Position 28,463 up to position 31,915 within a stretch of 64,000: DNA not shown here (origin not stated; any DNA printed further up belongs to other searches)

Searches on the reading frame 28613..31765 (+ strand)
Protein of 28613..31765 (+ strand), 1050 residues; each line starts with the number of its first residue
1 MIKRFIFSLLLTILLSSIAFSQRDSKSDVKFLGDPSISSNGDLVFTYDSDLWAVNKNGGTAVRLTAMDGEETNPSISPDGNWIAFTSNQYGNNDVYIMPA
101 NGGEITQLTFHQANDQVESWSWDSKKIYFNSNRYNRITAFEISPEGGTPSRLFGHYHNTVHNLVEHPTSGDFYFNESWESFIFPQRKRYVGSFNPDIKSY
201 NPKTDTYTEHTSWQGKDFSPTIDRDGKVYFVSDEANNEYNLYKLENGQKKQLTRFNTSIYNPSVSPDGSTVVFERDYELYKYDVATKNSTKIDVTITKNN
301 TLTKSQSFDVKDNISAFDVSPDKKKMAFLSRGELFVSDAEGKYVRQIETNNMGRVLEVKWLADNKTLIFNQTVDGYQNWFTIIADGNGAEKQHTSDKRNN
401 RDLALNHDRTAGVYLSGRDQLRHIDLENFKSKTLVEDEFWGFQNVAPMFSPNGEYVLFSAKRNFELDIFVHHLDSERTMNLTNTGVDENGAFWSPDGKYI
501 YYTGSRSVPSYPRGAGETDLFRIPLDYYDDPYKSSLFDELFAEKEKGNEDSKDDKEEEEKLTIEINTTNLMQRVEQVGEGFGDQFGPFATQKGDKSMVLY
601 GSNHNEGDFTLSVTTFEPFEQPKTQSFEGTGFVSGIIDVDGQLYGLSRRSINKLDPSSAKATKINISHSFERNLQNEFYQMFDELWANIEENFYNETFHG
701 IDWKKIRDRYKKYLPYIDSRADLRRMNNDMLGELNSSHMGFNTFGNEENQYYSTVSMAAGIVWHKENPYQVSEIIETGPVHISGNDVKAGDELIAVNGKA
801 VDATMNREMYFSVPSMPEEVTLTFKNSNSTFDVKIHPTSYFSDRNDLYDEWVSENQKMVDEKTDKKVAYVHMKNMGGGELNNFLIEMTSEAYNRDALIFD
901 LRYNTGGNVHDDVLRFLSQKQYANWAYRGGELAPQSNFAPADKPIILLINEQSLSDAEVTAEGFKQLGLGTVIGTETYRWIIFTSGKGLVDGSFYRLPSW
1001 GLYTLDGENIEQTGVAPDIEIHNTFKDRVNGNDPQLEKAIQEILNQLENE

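Call 100: find_homologous_proteins(query=window:28613-31765:+, max_evalue=1e-50)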
Query window:28613-31765:+ (1050 aa): 3626 proteins with E <= 1e-50 among 8000 candidates; the best 120 are listed.
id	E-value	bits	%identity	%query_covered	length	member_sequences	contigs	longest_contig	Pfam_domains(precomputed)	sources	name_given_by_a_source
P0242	0.0e+0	2340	97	100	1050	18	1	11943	PF10647.16,PF25174.2,PF26549.1,PF00930.28,PF23381.2,PF03572.24,PF14684.12,PF26550.2,PF24817.2,PF07676.19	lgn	-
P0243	0.0e+0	2241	92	100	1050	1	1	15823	PF10647.16,PF25174.2,PF26549.1,PF00930.28,PF23381.2,PF03572.24,PF14684.12,PF26550.2,PF24817.2,PF07676.19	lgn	-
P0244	0.0e+0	2235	91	100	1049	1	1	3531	PF10647.16,PF25174.2,PF26549.1,PF00930.28,PF23381.2,PF03572.24,PF14684.12,PF26550.2,PF24817.2,PF07676.19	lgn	-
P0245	0.0e+0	2231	91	100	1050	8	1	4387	PF26549.1,PF00930.28,PF23381.2,PF03572.24,PF14684.12,PF26550.2,PF24817.2,PF07676.19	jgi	jgi:tricorn protease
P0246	0.0e+0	2231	91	100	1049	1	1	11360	PF10647.16,PF25174.2,PF26549.1,PF00930.28,PF23381.2,PF03572.24,PF14684.12,PF26550.2,PF24817.2,PF07676.19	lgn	-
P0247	0.0e+0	2202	90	100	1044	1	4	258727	PF10647.16,PF25174.2,PF26549.1,PF00930.28,PF23381.2,PF03572.24,PF14684.12,PF26550.2,PF24817.2,PF07676.19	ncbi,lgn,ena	-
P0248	0.0e+0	2201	90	100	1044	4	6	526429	PF10647.16,PF25174.2,PF26549.1,PF00930.28,PF23381.2,PF03572.24,PF14684.12,PF26550.2,PF24817.2,PF07676.19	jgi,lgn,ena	jgi:tricorn protease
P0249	0.0e+0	2189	90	100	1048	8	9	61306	PF10647.16,PF25174.2,PF26549.1,PF00930.28,PF23381.2,PF03572.24,PF00595.30,PF14684.12,PF26550.2,PF24817.2,PF07676.19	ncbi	ncbi:MAG: LpqB family beta-propeller domain-containing protein [Balneola sp.]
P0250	0.0e+0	2189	90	100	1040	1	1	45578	PF10647.16,PF25174.2,PF26549.1,PF00930.28,PF23381.2,PF03572.24,PF14684.12,PF26550.2,PF24817.2,PF07676.19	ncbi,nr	ncbi:peptidase S41 [bacterium]|nr:peptidase S41 [bacterium]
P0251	0.0e+0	2181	90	100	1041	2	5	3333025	PF10647.16,PF25174.2,PF26549.1,PF00930.28,PF23381.2,PF03572.24,PF14684.12,PF26550.2,PF24817.2,PF07676.19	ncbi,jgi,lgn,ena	jgi:tricorn protease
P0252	0.0e+0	2180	89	100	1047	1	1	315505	PF25174.2,PF26549.1,PF00930.28,PF23381.2,PF03572.24,PF00595.30,PF14684.12,PF26550.2,PF24817.2,PF07676.19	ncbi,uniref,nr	ncbi:peptidase S41 [Balneola sp. EhC07]|uniref:S41 family peptidase n=1 Tax=Balneola sp. EhC07 TaxID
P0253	0.0e+0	2178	91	97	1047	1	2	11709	PF10647.16,PF25174.2,PF26549.1,PF00930.28,PF23381.2,PF03572.24,PF00595.30,PF14684.12,PF26550.2,PF24817.2,PF07676.19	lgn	-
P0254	0.0e+0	2173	90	100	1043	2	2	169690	PF10647.16,PF25174.2,PF26549.1,PF00930.28,PF23381.2,PF03572.24,PF14684.12,PF26550.2,PF07676.19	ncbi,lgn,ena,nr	ncbi:MAG: PD40 domain-containing protein [Balneola sp.]|nr:PD40 domain-containing protein [Balneola 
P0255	0.0e+0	2164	91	97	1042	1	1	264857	PF10647.16,PF25174.2,PF26549.1,PF00930.28,PF23381.2,PF03572.24,PF00595.30,PF14684.12,PF26550.2,PF24817.2,PF07676.19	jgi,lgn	jgi:tricorn protease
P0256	0.0e+0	2146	88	100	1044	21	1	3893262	PF10647.16,PF25174.2,PF26549.1,PF00930.28,PF23381.2,PF03572.24,PF14684.12,PF26550.2,PF07676.19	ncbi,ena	-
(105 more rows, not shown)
